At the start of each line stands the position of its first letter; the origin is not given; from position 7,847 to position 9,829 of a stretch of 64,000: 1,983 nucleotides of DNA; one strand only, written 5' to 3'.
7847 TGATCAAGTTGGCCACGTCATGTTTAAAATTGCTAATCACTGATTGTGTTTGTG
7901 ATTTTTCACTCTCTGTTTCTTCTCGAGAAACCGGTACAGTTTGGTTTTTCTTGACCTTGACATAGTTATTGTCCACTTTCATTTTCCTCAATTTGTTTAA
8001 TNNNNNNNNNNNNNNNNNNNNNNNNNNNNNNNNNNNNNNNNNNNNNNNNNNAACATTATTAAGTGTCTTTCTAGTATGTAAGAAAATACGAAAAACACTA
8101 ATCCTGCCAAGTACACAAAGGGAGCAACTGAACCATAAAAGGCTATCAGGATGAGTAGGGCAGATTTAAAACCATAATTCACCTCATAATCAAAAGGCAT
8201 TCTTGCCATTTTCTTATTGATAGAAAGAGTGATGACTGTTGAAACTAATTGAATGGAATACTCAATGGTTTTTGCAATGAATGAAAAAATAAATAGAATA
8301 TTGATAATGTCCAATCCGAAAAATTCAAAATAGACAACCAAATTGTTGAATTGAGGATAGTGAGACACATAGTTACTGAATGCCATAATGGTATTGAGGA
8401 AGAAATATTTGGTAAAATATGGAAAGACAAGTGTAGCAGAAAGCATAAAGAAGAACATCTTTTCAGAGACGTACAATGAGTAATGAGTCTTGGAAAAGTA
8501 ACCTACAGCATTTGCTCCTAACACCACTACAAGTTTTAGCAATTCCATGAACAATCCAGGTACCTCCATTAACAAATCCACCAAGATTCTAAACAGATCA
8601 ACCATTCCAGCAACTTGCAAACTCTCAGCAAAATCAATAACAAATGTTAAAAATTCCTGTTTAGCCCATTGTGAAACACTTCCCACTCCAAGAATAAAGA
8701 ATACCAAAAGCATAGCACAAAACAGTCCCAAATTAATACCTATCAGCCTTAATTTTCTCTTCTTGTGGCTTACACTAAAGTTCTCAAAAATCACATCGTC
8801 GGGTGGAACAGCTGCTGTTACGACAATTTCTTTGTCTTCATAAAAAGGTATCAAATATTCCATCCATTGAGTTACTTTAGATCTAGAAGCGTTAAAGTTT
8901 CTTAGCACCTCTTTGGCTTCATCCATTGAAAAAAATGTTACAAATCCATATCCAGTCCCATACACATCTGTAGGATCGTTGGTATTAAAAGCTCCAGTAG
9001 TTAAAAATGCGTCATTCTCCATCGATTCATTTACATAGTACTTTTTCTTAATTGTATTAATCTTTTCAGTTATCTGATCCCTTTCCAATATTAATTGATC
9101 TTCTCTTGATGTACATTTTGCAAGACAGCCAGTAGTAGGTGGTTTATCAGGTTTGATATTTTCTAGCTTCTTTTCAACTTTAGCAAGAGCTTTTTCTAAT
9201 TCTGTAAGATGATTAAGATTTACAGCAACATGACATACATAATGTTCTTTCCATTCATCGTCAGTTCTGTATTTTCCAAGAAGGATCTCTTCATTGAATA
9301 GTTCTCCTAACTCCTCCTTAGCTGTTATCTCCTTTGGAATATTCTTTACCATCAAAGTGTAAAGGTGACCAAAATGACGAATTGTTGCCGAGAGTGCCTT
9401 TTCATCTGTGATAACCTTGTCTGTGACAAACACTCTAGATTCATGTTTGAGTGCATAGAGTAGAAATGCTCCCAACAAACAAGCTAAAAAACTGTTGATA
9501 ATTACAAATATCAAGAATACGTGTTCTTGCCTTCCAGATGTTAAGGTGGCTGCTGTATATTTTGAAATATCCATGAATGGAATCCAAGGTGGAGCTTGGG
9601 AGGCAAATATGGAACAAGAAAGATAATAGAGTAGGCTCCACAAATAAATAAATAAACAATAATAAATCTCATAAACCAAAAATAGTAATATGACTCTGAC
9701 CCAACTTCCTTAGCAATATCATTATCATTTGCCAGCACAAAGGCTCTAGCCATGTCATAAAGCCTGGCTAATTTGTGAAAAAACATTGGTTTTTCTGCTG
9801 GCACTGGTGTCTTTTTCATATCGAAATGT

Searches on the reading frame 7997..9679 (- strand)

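Call 49: search_protein_families(library=pfam, max_evalue=0.001, proteins=[window:7997-9679:-])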
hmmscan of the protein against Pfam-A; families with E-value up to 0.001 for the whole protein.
window:7997-9679:- (560 aa): 1 family
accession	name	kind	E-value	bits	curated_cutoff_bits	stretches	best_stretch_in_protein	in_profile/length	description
PF14703.12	PHM7_cyt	-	1.9e-11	44.9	27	1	107-300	2-174/174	Cytosolic domain of 10TM putative phosphate transporter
